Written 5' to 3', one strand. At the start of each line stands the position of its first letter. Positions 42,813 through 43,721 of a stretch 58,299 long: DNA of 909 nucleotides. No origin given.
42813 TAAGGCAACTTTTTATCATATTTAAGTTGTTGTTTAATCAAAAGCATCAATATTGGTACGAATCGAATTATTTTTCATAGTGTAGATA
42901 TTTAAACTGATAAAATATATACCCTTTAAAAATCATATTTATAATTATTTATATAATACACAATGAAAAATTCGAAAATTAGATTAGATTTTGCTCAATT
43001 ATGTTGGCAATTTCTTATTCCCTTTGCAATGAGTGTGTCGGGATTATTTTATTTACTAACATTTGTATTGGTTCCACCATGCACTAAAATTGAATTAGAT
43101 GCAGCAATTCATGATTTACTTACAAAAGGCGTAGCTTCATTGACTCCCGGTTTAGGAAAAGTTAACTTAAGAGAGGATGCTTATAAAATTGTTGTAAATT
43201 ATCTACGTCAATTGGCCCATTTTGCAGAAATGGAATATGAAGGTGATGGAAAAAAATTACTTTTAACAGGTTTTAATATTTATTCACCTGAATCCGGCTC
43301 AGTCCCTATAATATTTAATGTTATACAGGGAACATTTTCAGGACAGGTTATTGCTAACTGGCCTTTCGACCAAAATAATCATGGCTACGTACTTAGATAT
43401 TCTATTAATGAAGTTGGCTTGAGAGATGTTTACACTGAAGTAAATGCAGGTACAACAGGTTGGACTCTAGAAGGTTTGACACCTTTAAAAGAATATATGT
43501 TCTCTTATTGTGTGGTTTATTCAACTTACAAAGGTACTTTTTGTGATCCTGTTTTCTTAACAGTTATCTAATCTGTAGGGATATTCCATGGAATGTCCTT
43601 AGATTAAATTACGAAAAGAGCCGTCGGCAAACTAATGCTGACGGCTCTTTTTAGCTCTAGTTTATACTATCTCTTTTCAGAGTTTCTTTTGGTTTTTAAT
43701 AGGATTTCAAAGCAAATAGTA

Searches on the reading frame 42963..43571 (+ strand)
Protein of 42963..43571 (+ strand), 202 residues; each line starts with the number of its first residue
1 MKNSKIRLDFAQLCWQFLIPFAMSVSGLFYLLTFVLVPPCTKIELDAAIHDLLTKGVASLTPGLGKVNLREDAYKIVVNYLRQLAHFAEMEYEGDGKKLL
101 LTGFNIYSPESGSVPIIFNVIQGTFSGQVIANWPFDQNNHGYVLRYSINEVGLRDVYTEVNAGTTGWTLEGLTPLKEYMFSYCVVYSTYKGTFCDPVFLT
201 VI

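Call 26: search_protein_families(library=pfam, proteins=[window:42963-43571:+], max_evalue=1)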
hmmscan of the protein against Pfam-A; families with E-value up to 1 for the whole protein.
window:42963-43571:+ (202 aa): 1 family
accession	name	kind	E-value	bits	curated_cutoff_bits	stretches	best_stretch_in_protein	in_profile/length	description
PF00041.27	fn3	-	0.12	13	25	1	140-192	26-76/84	Fibronectin type III domain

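Call 27: search_protein_families(library=ncbifam, proteins=[window:42963-43571:+], max_evalue=1)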
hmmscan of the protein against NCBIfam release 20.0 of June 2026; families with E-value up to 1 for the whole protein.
window:42963-43571:+ (202 aa): 0 families

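Call 33: find_homologous_proteins(query=window:42963-43568:+, max_evalue=0.001)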
Query window:42963-43568:+ (202 aa): 10 proteins with E <= 0.001 among 148 candidates.
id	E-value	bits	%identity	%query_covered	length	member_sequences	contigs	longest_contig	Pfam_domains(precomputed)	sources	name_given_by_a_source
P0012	1.1e-133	462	100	100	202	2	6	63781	-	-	-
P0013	4.6e-95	335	72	100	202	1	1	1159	-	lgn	-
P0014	1.2e-80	288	65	100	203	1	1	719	-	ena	-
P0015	4.1e-57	211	52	100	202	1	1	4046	-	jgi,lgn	-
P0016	6.1e-57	211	53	99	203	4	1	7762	-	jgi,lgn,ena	jgi:hypothetical protein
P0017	5.3e-56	208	54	99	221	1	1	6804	-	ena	-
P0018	3.8e-54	202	52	99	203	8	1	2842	-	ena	-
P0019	3.3e-53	199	47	100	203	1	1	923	-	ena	-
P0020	4.3e-53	198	51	99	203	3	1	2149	-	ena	-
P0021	1.9e-35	141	40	100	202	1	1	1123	-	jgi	jgi:hypothetical protein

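Call 75: find_related_loci(query=A4, collection=genome_contigs, flank=4000)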
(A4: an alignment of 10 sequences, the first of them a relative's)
Query A4 (202 aa) in genome_contigs; peptide patterns used: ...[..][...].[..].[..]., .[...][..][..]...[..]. (x = any residue, [..] = any of these).
70 stretches matched a pattern; 2 encode a relative of the query (tblastn E <= 1e-3); 2 distinct loci.
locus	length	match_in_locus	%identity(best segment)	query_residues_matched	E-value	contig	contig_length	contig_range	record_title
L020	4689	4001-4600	55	2-201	2e-76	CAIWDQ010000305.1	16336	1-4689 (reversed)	uncultured bacterium isolate Umea3p4_bin-1352 genome assembly, contig: bin-1352:305/657, whole genome shotgun sequence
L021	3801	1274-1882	46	1-202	9e-58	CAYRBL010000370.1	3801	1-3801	MAG TPA_asm: uncultured Bacteroides sp. isolate binchicken_co2_197 genome assembly, contig: NODE_30010_length_3801_cov_9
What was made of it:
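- Tried and rejected: A protein-pattern scan for the partner gene in species genomes found only two MAGs (call 75).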

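Call 82: predict_structure(alignment_id=A4)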
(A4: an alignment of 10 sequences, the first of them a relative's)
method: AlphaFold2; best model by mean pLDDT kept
length: 202 residues; sequences in the alignment: 10
mean_pLDDT: 75.5   pTM: 0.43
mean pLDDT of the five models: 75.5, 62.4, 53.4, 44.1, 39.6
residues with pLDDT >= 90: 26; 70-90: 114; 50-70: 42; < 50: 20
segments of 3 or more residues with pLDDT < 50: 1-4, 108-116
pLDDT, mean of each block of 10 residues (from residue 1): 53 78 74 55 86 90 85 86 60 57 52 56 86 83 84 75 83 88 88 87 84
secondary structure, 60 per line:
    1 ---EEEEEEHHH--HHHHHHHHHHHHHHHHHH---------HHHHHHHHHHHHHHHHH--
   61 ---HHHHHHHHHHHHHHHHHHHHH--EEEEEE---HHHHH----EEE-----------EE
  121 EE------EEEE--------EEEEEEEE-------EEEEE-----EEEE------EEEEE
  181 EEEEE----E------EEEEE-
elements in order: E4-9 H15-32 H42-58 H64-84 E87-92 H96-100 E105-107 E119-122 E129-132 E141-148 E156-160 E166-169 E176-185 E197-201

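Call 86: fold_search(model_id=the predicted structure, library=pdb)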
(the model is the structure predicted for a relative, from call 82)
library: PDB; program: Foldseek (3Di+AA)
matches with E <= 10: 1750; with E <= 0.001: 400
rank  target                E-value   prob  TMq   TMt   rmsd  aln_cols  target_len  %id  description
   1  1uen_MODEL_1_A        7.3e-06  1.00  0.38  0.60  10.1       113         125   17  Solution Structure of The Third Fibronectin III Domain of Human KIAA0343 Protein (released 2003-11-19)
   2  6x39                  8.7e-06  1.00  0.38  0.74   3.0        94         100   22  Crystal structure of the FN5 domain of Mouse Lar (released 2021-05-26)
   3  1x5k_MODEL_1_A        8.7e-06  1.00  0.37  0.59   9.7       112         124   18  The solution structure of the sixth fibronectin type III domain of human Neogenin (released 2005-11-15)
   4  6moe_D                1.4e-05  1.00  0.39  0.37  14.3       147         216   14  Monomeric DARPin E2 complex with EpoR (released 2019-06-05)
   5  2dbj_MODEL_1_A        1.5e-05  1.00  0.39  0.61   5.2        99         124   18  Solution structures of the fn3 domain of human Proto-oncogene tyrosine-protein kinase MER precursor (released 2006-12-19)
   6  5dc0_A                1.8e-05  1.00  0.35  0.72   3.8        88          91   18  CRYSTAL STRUCTURE OF MONOBODY GG3/ABL1 SH2 DOMAIN COMPLEX (released 2016-03-02)
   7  6c83_C                1.9e-05  1.00  0.35  0.74   3.7        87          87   18  Structure of Aurora A (122-403) bound to inhibitory Monobody Mb2 and AMPPCP (released 2019-02-27)
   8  1va9_MODEL_1_A        2.0e-05  1.00  0.39  0.62   2.6        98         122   18  Solution structure of the second FNIII domain of DSCAML1 protein (released 2005-02-22)
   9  2n1k_MODEL_1_A        2.1e-05  1.00  0.36  0.66   2.7        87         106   20  Structure of the Third Type III Domain from Human Fibronectin (released 2015-11-11)
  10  2ede_MODEL_1_A        2.2e-05  1.00  0.39  0.68   3.6        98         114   17  Solution structure of the sixth fibronectin type III domain of human Netrin receptor DCC (released 2008-03-04)
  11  4y5x_I                2.2e-05  1.00  0.37  0.36   3.3        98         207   22  Diabody 305 complex with EpoR (released 2015-03-18)
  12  8fn8_B                2.3e-05  1.00  0.37  0.72   3.3        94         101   12  Crystal structure of the C-terminal Fg domain of TNC with the single FN domain of PTPRZ (released 2023-07-12)
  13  3uto_B                2.3e-05  1.00  0.34  0.13   4.0        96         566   20  Twitchin kinase region from C.elegans (Fn31-NL-kin-CRD-Ig26) (released 2012-08-08)
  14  1x5z_MODEL_1_A        2.6e-05  1.00  0.35  0.59  10.6       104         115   18  Solution structure of the fibronectin type-III domain of human protein tyrosine phosphatase, receptor type, D  (released 2005-11-17)
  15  6hyf_C                2.8e-05  1.00  0.37  0.78   2.3        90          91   19  Crystal structure of the third FNIII domain from rat beta4 integrin, a binding site for periaxin (released 2019-05-08)
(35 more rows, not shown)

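Call 87: search_protein_families(library=phrogs, proteins=[window:42963-43571:+], max_evalue=0.1)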
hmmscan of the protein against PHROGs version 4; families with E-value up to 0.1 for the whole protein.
window:42963-43571:+ (202 aa): 0 families

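Call 88: search_protein_families(library=padloc, proteins=[window:42963-43571:+], max_evalue=0.1)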
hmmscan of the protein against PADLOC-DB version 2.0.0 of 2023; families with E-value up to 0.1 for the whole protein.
window:42963-43571:+ (202 aa): 0 families
